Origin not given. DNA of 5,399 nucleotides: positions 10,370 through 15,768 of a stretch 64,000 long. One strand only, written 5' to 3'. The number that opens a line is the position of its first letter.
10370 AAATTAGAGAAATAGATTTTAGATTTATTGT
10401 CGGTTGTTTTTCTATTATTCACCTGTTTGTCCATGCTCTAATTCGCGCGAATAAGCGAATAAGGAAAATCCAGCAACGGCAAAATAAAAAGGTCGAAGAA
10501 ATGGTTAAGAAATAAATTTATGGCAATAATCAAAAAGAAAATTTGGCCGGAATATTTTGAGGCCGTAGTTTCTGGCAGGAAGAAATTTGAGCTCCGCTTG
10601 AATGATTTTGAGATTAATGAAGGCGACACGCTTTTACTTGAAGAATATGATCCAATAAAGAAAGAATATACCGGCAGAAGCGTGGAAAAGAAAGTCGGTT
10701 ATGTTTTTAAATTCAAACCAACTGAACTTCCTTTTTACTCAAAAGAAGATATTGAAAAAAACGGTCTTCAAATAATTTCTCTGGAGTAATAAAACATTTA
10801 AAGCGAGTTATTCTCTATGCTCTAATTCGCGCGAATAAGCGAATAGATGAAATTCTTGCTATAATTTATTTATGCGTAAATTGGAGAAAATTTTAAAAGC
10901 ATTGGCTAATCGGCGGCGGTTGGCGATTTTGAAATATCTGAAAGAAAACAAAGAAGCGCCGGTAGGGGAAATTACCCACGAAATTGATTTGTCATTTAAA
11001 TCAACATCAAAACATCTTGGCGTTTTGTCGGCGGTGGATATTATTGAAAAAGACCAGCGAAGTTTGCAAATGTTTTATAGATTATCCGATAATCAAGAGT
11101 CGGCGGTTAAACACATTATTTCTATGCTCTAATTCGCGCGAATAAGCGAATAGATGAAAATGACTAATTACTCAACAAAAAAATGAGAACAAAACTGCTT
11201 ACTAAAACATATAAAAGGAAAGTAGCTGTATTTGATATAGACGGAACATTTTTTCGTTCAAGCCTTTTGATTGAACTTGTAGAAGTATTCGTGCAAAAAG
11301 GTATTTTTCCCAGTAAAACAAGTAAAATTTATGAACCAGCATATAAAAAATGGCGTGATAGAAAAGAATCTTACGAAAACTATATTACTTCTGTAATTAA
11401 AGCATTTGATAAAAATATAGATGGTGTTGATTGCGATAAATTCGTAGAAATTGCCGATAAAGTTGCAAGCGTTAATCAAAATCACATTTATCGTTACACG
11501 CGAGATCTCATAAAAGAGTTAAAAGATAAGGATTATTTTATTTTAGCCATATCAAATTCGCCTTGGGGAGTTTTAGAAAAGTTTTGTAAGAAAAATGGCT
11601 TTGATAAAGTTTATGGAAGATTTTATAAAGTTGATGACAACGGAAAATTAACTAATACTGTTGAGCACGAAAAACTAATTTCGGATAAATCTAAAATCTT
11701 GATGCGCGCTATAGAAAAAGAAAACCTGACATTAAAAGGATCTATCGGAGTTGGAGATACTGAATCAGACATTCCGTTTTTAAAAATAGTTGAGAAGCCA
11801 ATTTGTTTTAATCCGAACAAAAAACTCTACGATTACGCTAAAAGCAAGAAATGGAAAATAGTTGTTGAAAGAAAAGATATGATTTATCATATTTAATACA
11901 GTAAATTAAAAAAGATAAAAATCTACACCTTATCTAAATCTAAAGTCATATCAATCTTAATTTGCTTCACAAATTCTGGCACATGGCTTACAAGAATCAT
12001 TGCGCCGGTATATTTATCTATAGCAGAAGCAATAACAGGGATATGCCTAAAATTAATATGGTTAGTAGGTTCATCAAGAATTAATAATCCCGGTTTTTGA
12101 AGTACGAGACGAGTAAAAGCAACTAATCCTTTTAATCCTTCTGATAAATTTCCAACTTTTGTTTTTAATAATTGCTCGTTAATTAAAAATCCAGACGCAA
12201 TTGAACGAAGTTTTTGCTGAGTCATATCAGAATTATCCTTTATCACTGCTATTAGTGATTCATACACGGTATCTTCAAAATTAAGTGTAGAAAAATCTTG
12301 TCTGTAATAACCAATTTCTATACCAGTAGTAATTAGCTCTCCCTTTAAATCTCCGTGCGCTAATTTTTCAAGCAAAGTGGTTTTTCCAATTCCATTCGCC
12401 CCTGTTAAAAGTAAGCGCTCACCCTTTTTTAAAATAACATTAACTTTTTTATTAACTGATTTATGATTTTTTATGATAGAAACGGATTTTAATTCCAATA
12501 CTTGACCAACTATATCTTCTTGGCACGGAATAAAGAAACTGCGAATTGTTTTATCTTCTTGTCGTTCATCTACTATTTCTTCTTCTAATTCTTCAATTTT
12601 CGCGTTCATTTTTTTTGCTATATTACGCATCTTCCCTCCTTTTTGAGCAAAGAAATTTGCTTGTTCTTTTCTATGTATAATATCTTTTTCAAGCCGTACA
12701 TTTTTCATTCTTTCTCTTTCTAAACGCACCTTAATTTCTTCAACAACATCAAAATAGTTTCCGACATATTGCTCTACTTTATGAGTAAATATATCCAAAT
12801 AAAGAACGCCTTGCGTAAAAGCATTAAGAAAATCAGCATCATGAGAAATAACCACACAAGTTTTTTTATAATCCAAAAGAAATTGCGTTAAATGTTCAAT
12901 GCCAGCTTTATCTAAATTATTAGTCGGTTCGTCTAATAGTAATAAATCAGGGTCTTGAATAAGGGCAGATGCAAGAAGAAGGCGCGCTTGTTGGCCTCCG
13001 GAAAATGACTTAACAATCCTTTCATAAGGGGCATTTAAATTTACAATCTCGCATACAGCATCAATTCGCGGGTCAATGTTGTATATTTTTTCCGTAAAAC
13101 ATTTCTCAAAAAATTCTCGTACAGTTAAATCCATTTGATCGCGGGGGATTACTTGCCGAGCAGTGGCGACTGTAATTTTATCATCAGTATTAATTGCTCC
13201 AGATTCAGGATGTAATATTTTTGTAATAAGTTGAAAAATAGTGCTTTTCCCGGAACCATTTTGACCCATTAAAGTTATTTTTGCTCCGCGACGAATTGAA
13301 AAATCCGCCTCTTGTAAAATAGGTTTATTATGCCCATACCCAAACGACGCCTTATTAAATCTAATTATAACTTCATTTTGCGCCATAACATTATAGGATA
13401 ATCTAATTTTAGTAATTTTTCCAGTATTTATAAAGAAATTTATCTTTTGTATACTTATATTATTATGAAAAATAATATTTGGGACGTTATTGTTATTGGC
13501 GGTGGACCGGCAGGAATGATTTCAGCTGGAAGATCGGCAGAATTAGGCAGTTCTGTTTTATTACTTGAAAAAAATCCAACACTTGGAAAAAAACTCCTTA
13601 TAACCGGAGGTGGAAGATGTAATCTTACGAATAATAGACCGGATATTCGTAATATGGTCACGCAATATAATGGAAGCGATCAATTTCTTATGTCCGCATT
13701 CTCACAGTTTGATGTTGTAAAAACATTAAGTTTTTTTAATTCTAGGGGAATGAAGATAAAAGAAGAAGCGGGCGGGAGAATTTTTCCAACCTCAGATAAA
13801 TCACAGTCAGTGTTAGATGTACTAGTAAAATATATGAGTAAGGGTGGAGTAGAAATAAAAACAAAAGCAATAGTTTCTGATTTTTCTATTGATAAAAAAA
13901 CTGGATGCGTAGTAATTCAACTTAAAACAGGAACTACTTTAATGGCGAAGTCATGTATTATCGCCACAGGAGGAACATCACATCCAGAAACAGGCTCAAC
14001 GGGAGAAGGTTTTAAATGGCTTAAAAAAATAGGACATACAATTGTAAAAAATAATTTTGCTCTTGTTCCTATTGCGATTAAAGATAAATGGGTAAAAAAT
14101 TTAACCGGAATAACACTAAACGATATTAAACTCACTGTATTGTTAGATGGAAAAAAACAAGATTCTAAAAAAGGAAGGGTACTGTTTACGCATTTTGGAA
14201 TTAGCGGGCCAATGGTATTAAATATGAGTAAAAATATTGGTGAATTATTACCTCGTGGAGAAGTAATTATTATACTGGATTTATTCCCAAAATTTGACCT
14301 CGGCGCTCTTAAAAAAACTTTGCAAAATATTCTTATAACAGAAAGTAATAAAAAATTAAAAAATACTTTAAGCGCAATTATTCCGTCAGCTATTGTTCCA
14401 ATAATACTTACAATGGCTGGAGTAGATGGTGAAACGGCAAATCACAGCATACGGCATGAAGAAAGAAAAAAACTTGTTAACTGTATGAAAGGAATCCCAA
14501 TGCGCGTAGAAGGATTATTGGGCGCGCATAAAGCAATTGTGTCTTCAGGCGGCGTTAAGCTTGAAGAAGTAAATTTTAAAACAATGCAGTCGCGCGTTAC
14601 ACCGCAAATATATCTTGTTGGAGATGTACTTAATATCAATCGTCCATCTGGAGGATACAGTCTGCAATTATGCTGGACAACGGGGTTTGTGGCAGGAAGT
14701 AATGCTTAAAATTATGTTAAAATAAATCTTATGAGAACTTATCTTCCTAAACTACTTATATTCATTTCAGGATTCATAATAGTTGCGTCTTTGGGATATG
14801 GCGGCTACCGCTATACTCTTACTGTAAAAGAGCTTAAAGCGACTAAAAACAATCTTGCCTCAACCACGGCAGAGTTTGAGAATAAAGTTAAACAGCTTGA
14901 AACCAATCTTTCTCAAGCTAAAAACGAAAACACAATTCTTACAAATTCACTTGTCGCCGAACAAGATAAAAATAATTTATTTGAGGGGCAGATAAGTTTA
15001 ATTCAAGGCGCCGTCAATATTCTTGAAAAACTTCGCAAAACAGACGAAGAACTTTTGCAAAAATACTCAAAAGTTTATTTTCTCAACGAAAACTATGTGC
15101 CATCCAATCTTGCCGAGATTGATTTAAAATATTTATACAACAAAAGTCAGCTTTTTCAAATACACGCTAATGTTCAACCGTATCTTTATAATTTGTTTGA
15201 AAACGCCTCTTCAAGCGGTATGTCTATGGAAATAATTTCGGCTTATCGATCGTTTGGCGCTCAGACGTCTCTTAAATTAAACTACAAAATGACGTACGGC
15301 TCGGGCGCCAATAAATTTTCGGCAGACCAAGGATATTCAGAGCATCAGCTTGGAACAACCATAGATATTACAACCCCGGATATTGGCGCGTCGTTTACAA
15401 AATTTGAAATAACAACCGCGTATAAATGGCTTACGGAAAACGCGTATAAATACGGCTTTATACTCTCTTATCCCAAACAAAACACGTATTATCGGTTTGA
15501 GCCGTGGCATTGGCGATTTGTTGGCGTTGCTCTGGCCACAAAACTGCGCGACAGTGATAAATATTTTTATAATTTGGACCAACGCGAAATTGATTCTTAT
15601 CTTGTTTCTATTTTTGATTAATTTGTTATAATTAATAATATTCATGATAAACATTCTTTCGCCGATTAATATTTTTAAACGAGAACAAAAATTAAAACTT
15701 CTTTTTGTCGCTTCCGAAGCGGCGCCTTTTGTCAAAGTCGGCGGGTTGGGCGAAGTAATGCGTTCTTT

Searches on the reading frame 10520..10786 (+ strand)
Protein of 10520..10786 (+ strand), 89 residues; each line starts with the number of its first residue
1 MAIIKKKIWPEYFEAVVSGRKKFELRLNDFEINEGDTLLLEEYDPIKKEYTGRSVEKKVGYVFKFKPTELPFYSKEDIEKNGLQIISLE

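Call 32: search_protein_families(library=pfam, proteins=[window:10520-10786:+], max_evalue=0.01)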
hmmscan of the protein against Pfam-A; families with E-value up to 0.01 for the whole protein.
window:10520-10786:+ (89 aa): 2 families
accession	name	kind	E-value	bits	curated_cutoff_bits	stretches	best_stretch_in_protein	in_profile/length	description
PF12961.13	DUF3850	-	2.9e-20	72.7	22.9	1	4-64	2-62/77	Domain of unknown function (DUF3850)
PF04266.20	ASCH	-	3.2e-05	25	21.2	1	8-67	3-60/103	ASCH domain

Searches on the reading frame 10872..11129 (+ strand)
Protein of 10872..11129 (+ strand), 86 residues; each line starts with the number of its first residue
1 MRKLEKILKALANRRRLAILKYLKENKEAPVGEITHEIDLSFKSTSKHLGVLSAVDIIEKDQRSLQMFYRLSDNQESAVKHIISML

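Call 32: search_protein_families(library=pfam, proteins=[window:10872-11129:+], max_evalue=0.01)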
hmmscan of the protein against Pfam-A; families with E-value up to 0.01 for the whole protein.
window:10872-11129:+ (86 aa): 8 families
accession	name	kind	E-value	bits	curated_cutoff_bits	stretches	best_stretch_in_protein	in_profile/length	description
PF12840.13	HTH_20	-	9.9e-07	29.1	27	1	11-59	1-49/51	Helix-turn-helix domain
PF01022.26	HTH_5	-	3.5e-06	27.2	22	1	15-60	3-47/47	Bacterial regulatory protein, arsR family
PF24035.1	DUF7344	-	7.8e-05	23.4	27.8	1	9-38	2-30/76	Domain of unknown function (DUF7344)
PF14947.12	HTH_45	-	0.00034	21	25.5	1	18-64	10-55/77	Winged helix-turn-helix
PF25212.1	HVO_A0114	-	0.0005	20.2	27.6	1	9-63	17-71/84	HVO_A0114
PF13412.12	HTH_24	-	0.00071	19.5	21.9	1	13-54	2-43/48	Winged helix-turn-helix DNA-binding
PF24037.1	DUF7346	-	0.0023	18.5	28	1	4-82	60-138/139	Family of unknown function (DUF7346)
PF13601.12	HTH_34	-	0.007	16.9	27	1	16-60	2-46/80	Winged helix DNA-binding domain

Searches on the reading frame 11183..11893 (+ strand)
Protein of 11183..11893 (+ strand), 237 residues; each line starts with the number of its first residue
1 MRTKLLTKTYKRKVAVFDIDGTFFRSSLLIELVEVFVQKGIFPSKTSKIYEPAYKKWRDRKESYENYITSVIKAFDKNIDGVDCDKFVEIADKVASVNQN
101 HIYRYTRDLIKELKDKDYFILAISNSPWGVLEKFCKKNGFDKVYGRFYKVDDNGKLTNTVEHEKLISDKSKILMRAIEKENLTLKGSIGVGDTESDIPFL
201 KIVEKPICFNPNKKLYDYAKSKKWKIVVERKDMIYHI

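Call 32: search_protein_families(library=pfam, proteins=[window:11183-11893:+], max_evalue=0.01)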
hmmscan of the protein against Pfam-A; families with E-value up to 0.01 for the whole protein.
window:11183-11893:+ (237 aa): 4 families
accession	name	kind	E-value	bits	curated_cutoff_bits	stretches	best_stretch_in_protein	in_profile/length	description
PF12710.13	HAD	-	3.9e-14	54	27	1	15-201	1-189/189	haloacid dehalogenase-like hydrolase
PF00702.32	Hydrolase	-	2.3e-09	38.4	26.4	1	13-201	2-188/191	haloacid dehalogenase-like hydrolase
PF13419.12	HAD_2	-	0.0032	18.1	23.8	0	16-197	2-165/178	Haloacid dehalogenase-like hydrolase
PF08282.18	Hydrolase_3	-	0.008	16.4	20.9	0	168-208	187-227/255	haloacid dehalogenase-like hydrolase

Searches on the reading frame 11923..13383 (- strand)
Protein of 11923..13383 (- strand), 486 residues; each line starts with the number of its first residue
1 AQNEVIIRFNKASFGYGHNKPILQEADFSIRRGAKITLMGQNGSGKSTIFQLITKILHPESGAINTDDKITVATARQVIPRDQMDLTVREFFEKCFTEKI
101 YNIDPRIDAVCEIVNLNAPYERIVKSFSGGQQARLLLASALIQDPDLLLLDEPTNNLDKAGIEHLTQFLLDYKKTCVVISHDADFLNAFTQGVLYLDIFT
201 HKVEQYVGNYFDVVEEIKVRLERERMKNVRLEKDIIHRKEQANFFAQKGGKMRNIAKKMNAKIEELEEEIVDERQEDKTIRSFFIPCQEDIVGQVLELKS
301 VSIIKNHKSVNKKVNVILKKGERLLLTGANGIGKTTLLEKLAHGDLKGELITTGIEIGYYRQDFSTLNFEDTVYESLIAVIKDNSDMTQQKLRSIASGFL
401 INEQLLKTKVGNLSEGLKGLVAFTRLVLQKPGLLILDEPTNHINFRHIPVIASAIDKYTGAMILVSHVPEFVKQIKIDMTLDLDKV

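Call 28: find_encoding_contigs(protein=window:11923-13383:-, flank=10000, max_places=1)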
Protein window:11923-13383:- (486 aa): no gene with exactly this product is on record in the collection.

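Call 66: search_protein_families(library=pfam, proteins=[window:11923-13383:-], max_evalue=0.0001)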
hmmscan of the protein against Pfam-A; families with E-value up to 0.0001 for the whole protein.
window:11923-13383:- (486 aa): 12 families
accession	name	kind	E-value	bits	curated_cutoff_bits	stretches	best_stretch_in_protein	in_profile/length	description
PF00005.33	ABC_tran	-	5.8e-44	150.5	25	2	23-155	1-137/137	ABC transporter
PF13304.12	AAA_21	-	1.3e-17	65.3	27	0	384-470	220-301/304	AAA domain, putative AbiEii toxin, Type IV TA system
PF13555.12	AAA_29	-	7.7e-10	38.8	27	0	27-61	16-50/61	P-loop containing region of AAA domain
PF13401.12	AAA_22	-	2.6e-07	31.4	27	0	324-398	8-57/130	AAA domain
PF02463.25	SMC_N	-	1.3e-06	28.5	40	0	125-189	135-205/220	RecF/RecN/SMC N terminal domain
PF20720.3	nSTAND3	-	3e-06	27.5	27.2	0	312-345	8-41/155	Novel STAND NTPase 3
PF00006.31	ATP-synt_ab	-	4.2e-06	27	29.5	0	318-406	11-101/213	ATP synthase alpha/beta family, nucleotide-binding domain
PF13191.12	AAA_16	-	5e-06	27.6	32.6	0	322-399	25-91/167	AAA ATPase domain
PF05729.18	NACHT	-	1.2e-05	25.7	26.7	0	324-345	3-24/167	NACHT domain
PF13481.12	AAA_25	-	1.2e-05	25.5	27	0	308-349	20-61/195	AAA domain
PF13173.12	AAA_14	-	2.8e-05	24.6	27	0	324-372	5-40/129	AAA domain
PF13476.12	AAA_23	-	6.8e-05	24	27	0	39-279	25-172/201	AAA domain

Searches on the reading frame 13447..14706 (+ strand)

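Call 66: search_protein_families(library=pfam, proteins=[window:13447-14706:+], max_evalue=0.0001)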
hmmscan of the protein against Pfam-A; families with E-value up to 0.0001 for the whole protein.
window:13447-14706:+ (420 aa): 8 families
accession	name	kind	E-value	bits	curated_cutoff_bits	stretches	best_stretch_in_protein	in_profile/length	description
PF03486.20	HI0933_like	-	6.6e-78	262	50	1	13-418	2-243/244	HI0933-like protein Rossmann domain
PF22780.1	HI0933_like_1st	-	2.6e-33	115.6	27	1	205-365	3-165/165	HI0933-like protein barrel and H2TH domain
PF00890.30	FAD_binding_2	-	3.8e-11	43.3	20.4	1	13-208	1-225/414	FAD binding domain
PF07992.20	Pyr_redox_2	-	2.8e-10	40.5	26.1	1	13-179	2-112/291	Pyridine nucleotide-disulphide oxidoreductase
PF12831.13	FAD_oxidored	-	6.4e-09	36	27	1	13-175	1-145/416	FAD dependent oxidoreductase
PF01134.28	GIDA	-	7e-07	29.1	22.1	0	13-43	1-31/391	Glucose inhibited division protein A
PF01266.30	DAO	-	7.9e-06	26.1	27.9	0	13-47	1-35/353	FAD dependent oxidoreductase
PF13738.12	Pyr_redox_3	-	9.8e-06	25.5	30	0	15-46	1-32/305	Pyridine nucleotide-disulphide oxidoreductase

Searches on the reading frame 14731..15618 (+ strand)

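Call 66: search_protein_families(library=pfam, proteins=[window:14731-15618:+], max_evalue=0.0001)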
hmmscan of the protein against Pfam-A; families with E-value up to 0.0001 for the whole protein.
window:14731-15618:+ (296 aa): 1 family
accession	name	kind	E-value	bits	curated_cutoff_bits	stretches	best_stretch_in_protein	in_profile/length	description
PF02557.22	VanY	-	4.9e-32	110.9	25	1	143-265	3-131/132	D-alanyl-D-alanine carboxypeptidase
